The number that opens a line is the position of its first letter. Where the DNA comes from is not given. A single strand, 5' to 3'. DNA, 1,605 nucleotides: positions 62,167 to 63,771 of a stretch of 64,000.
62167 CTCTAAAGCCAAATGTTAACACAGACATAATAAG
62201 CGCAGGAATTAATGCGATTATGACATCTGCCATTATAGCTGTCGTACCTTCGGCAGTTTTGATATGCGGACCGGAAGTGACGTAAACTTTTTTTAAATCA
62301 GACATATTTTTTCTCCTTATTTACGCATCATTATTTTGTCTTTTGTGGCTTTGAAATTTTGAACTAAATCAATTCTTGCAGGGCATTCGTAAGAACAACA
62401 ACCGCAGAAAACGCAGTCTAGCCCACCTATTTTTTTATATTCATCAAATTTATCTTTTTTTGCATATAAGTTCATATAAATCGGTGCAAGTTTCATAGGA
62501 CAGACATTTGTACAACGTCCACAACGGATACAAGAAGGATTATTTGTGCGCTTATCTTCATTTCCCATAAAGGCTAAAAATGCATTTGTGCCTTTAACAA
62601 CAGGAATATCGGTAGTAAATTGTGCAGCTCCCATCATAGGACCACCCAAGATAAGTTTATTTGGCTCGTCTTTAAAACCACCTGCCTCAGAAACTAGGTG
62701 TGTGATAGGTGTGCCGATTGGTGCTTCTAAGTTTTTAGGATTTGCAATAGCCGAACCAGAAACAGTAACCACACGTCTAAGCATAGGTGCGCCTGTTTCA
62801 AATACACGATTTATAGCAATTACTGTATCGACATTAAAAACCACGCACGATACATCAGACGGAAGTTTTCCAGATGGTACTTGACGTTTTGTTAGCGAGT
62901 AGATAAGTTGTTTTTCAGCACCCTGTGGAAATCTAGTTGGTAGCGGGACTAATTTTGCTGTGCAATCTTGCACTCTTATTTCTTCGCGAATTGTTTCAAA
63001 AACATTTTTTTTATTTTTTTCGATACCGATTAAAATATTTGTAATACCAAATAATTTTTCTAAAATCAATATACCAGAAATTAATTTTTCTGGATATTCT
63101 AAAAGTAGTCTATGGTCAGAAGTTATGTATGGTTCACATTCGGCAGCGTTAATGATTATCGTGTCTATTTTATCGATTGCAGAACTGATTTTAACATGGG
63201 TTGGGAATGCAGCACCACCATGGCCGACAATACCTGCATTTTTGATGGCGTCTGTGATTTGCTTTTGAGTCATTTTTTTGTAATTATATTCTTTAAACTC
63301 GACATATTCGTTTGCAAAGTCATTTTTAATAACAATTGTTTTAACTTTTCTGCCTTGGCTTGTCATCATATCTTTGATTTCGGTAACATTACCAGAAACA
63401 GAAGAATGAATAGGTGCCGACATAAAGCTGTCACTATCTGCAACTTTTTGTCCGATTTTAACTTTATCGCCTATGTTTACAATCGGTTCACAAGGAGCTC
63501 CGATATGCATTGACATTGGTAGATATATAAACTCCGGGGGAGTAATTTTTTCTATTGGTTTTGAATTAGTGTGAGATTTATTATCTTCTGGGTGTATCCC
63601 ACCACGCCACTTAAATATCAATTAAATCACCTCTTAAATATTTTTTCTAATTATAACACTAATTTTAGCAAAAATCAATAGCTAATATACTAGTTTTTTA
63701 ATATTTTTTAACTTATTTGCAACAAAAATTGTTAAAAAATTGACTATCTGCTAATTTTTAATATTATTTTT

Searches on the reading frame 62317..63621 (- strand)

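Call 35: search_protein_families(library=pfam, proteins=[window:62317-63621:-], max_evalue=0.00001)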
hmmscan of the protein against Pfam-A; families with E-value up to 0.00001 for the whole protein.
window:62317-63621:- (434 aa): 7 families
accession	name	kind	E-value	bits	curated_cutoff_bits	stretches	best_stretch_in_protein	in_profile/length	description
PF01512.22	Complex1_51K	-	7.9e-49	165.8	31.2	1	126-271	1-149/150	Nuo51 FMN-binding domain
PF13375.12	RnfC_N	-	2.3e-37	127.5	25.6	1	4-102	2-100/101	RnfC Barrel sandwich hybrid domain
PF10531.15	SLBB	-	8.6e-13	48.3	27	1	284-331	1-53/55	SLBB domain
PF12838.12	Fer4_7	-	1.6e-07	32.1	27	1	363-416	1-51/52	4Fe-4S dicluster domain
PF13237.11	Fer4_10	-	1e-06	29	25.5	1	360-414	5-53/53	4Fe-4S dicluster domain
PF13534.11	Fer4_17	-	2.2e-06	28.6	22.2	0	353-378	35-60/61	4Fe-4S dicluster domain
PF13187.11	Fer4_9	-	4.6e-06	27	27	0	364-416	2-50/52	4Fe-4S dicluster domain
